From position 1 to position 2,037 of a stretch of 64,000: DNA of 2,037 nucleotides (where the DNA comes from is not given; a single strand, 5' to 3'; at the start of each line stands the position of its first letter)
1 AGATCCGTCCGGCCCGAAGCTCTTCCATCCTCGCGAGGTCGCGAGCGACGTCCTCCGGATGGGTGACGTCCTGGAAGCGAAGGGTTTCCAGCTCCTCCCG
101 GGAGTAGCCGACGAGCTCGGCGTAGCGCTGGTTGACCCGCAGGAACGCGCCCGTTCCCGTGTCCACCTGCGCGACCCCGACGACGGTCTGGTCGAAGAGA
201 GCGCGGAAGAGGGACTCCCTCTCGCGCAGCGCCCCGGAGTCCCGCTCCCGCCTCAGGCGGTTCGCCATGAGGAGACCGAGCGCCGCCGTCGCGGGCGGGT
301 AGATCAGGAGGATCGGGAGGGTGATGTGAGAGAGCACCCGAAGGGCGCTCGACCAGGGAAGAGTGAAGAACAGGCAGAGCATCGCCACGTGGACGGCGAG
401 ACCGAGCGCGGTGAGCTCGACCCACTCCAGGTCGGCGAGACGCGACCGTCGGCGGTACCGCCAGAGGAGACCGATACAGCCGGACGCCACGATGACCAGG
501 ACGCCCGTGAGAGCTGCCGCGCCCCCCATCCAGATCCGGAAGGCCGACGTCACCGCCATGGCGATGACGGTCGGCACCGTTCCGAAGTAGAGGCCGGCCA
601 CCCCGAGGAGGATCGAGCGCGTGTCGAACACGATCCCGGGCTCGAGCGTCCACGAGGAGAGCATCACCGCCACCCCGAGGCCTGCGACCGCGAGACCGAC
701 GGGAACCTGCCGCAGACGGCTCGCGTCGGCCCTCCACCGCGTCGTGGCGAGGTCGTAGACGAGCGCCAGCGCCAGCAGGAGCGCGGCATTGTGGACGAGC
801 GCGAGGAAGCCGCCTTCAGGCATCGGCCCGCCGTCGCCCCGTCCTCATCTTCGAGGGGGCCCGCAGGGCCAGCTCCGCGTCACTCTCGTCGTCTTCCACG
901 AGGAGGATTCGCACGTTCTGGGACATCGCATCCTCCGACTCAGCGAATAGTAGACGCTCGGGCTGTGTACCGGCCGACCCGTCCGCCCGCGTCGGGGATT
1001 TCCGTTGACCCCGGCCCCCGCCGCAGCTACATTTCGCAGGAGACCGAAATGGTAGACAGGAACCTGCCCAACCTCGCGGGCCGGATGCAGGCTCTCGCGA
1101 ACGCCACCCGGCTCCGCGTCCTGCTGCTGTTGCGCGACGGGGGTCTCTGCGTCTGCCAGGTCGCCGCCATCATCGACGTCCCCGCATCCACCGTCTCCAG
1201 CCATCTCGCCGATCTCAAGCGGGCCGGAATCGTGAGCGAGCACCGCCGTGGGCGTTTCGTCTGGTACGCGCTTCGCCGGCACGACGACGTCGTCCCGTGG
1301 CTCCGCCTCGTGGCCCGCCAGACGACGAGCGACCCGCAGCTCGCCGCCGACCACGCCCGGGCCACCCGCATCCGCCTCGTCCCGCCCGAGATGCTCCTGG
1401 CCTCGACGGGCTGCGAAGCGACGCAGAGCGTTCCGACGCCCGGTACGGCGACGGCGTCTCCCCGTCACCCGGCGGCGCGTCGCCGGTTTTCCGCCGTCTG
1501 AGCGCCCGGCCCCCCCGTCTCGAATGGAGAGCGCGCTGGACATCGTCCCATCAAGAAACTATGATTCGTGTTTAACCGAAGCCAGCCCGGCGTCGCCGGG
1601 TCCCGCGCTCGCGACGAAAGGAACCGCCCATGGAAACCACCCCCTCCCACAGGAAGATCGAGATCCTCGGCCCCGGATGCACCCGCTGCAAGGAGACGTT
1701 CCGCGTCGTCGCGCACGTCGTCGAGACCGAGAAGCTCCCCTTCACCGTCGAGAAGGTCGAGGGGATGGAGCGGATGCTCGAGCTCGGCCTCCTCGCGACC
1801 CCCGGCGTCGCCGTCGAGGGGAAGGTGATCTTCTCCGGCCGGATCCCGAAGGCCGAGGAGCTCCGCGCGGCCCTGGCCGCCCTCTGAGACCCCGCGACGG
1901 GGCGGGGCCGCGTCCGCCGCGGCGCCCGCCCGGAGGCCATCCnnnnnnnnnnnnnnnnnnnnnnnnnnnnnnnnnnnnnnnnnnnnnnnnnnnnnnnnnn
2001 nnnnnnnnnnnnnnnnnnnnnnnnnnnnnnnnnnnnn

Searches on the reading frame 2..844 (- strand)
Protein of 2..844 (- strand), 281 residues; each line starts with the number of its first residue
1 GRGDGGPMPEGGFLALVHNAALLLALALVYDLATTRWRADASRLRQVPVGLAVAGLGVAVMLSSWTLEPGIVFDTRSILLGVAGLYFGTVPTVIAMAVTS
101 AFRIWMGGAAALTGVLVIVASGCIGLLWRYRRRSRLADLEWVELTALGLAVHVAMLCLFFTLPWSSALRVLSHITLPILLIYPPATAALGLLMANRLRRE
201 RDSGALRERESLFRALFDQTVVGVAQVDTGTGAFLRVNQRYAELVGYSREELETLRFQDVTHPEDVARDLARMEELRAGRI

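Call 55: search_protein_families(library=pfam, proteins=[window:2-844:-], max_evalue=0.00001)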
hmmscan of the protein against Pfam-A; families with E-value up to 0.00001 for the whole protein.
window:2-844:- (281 aa): 2 families
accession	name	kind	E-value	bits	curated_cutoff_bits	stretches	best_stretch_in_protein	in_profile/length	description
PF07694.17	5TM-5TMR_LYT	-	6.1e-27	94.7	24.6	1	39-195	11-168/169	5TMR of 5TMR-LYT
PF13188.13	PAS_8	-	5.7e-08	32.8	21.8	1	212-266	2-55/65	PAS domain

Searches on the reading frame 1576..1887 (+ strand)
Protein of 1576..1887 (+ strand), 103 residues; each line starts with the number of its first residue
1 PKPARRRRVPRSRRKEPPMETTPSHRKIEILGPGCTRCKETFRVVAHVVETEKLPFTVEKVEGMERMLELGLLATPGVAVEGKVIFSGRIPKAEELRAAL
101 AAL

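Call 55: search_protein_families(library=pfam, proteins=[window:1576-1887:+], max_evalue=0.00001)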
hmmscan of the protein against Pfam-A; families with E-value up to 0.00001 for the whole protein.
window:1576-1887:+ (103 aa): 1 family
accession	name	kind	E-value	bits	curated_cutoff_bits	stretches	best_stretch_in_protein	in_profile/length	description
PF13192.12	Thioredoxin_3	-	1.5e-19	70.2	24.8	1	27-100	2-75/76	Thioredoxin domain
